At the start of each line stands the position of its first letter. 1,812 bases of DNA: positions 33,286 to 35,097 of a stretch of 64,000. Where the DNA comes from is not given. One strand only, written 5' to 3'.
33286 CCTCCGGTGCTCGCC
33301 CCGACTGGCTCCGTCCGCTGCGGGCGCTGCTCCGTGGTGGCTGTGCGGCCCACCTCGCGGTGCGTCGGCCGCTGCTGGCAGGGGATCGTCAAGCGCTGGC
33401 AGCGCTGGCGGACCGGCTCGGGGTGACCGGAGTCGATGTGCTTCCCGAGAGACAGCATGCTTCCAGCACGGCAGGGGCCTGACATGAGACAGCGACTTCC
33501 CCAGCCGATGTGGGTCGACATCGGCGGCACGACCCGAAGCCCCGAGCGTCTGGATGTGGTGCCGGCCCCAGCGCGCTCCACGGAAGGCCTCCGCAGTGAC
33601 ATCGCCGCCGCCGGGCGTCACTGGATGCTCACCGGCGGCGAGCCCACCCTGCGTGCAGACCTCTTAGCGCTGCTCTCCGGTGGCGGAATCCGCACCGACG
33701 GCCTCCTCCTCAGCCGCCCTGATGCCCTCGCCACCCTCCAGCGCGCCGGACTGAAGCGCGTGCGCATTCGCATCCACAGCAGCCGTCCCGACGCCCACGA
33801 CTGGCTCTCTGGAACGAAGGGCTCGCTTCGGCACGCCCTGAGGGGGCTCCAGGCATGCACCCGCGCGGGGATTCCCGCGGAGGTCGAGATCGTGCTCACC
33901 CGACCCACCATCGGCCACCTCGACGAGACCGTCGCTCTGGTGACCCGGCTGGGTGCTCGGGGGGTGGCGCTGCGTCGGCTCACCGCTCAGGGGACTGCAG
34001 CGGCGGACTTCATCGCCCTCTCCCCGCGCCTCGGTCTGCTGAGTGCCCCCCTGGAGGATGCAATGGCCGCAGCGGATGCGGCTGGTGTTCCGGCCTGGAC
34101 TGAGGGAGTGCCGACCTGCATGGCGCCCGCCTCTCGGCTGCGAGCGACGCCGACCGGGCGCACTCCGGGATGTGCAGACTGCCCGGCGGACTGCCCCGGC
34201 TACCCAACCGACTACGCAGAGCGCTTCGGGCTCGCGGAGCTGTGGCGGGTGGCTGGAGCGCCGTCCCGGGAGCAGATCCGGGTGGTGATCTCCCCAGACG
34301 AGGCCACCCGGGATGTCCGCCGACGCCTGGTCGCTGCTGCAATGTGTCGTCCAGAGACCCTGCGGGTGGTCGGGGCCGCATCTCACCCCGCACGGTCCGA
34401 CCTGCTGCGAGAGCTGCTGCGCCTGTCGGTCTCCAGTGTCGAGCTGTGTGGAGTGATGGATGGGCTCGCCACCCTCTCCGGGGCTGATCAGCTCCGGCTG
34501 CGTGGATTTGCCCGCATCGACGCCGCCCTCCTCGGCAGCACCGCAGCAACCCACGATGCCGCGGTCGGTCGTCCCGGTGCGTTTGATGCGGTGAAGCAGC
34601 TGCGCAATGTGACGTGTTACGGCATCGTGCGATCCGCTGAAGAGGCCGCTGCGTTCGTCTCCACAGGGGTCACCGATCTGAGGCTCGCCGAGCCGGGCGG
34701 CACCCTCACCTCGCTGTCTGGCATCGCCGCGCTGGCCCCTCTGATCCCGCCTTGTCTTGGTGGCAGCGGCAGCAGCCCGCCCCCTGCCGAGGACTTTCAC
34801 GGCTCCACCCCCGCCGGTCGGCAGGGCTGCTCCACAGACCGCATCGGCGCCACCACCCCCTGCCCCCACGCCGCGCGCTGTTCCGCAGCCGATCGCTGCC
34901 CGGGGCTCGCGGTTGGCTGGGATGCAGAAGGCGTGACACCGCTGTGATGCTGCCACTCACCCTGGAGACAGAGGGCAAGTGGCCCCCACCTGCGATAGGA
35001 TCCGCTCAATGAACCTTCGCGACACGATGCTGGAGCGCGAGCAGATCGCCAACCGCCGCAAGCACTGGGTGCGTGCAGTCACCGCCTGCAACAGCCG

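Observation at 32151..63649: Seven members of one rSAM subfamily in two loci within 32 kb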

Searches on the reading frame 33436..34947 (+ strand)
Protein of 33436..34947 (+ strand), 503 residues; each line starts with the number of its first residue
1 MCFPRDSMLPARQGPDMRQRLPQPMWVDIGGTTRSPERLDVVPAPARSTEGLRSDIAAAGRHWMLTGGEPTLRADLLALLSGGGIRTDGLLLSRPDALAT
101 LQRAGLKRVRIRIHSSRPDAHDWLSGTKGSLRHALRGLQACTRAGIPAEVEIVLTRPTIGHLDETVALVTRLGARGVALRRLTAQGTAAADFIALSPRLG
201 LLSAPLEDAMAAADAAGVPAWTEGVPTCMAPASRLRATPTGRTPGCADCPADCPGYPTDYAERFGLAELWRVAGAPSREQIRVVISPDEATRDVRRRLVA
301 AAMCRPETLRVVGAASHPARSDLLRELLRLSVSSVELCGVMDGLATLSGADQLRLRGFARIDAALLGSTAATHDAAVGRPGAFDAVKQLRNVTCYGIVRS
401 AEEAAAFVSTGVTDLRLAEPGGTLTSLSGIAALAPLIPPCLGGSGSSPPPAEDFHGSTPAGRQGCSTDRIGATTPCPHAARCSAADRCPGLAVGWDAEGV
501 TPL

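Call 6: search_protein_families(library=pfam, proteins=[window:33436-34947:+], max_evalue=0.01)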
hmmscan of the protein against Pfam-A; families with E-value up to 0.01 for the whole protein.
window:33436-34947:+ (503 aa): 1 family
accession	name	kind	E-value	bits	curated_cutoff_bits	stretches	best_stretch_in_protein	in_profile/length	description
PF04055.27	Radical_SAM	-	1.4e-08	35.6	29.5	1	60-166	46-163/166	Radical SAM superfamily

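Call 7: search_protein_families(library=ncbifam, proteins=[window:33436-34947:+], max_evalue=0.01)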
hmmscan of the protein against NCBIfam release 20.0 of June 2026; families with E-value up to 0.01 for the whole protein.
window:33436-34947:+ (503 aa): 24 families
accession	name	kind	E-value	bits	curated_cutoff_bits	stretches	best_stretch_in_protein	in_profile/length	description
TIGR04545.1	rSAM_ahbD_hemeb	equivalog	1.2e-15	57.9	500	1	63-182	50-175/339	heme b synthase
TIGR03977.1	rSAM_pair_HxsC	equivalog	7.4e-13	48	267.9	1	60-233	69-256/292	His-Xaa-Ser system radical SAM maturase HxsC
TIGR04053.2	TIGR04053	equivalog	9.8e-12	44.8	395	1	63-175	60-179/366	TIGR04053 family radical SAM/SPASM domain-containing protein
TIGR04251.1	SCM_rSAM_ScmF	equivalog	3.8e-11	43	400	1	64-182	58-182/353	SynChlorMet cassette radical SAM/SPASM protein ScmF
TIGR04347.1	pseudo_SAM_Halo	equivalog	8.1e-11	41.8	525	1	55-178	79-208/390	TIGR04347 family pseudo-SAM/SPASM protein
TIGR02109.1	PQQ_syn_pqqE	equivalog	8.8e-11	41.3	381.35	1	63-197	57-197/358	pyrroloquinoline quinone biosynthesis protein PqqE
TIGR02668.1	moaA_archaeal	equivalog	1e-10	41.1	325.25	1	64-171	61-175/303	GTP 3',8-cyclase MoaA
TIGR04303.1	GeoRSP_rSAM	equivalog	3e-10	40.2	400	1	64-180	53-175/325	GeoRSP system radical SAM/SPASM protein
TIGR03962.1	mycofact_rSAM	equivalog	3.8e-09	36.2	265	1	65-192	63-195/339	mycofactocin radical SAM maturase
NF038332.1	rSAM_rare_HxsC4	exception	4e-09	36.1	500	1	84-229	93-243/335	radical SAM protein HxsC4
TIGR04466.1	rSAM_BlsE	equivalog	1.6e-08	34.4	400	1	61-173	49-166/327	cytosylglucuronate decarboxylase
TIGR04055.1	rSAM_NirJ2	equivalog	1.7e-08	34.4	500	1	52-177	37-169/326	putative heme d1 biosynthesis radical SAM protein NirJ2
TIGR02666.1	moaA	equivalog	5e-08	32.3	284.05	1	64-180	64-188/336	GTP 3',8-cyclase MoaA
NF050035.1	rSAM_WgK_link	exception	1.2e-07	31.1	650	1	64-180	61-182/367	radical SAM/SPASM peptide maturase WgkB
TIGR04250.1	SCM_rSAM_ScmE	equivalog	2.1e-07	30.2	400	1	64-169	54-165/358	SynChlorMet cassette radical SAM/SPASM protein ScmE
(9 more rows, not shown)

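Call 53: search_protein_families(library=padloc, proteins=[window:33436-34947:+], max_evalue=0.001)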
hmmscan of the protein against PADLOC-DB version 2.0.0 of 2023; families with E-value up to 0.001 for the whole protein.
window:33436-34947:+ (503 aa): 0 families

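Call 86: search_protein_representatives(protein=window:33508-34947:+)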
Query: 479 residues. Proteins with E-value up to 0.001 (for the whole library): 2165; up to 1e-10: 322; up to 1e-30: 115. The best 150 are listed.
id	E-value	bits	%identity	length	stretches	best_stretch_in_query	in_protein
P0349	1.0e-227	773.2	75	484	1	1-479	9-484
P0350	2.6e-125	435.6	70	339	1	40-343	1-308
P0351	4.8e-97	342.4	47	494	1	4-476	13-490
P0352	1.8e-76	274.5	40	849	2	3-478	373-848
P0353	6.4e-73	262.8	42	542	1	4-478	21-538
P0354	5.6e-71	256.4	44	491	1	3-474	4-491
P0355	8.8e-67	242.6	42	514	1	17-476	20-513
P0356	1.2e-66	242.1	48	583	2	36-259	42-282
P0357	2.1e-60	221.6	44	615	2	30-251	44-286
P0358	3.4e-60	220.9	45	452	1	34-479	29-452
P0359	2.4e-58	214.8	44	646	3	35-214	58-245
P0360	1.5e-57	212.1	42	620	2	2-246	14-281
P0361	4.0e-57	210.7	42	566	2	33-258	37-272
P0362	4.2e-57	210.7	46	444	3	36-215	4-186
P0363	7.8e-57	209.8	43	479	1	9-364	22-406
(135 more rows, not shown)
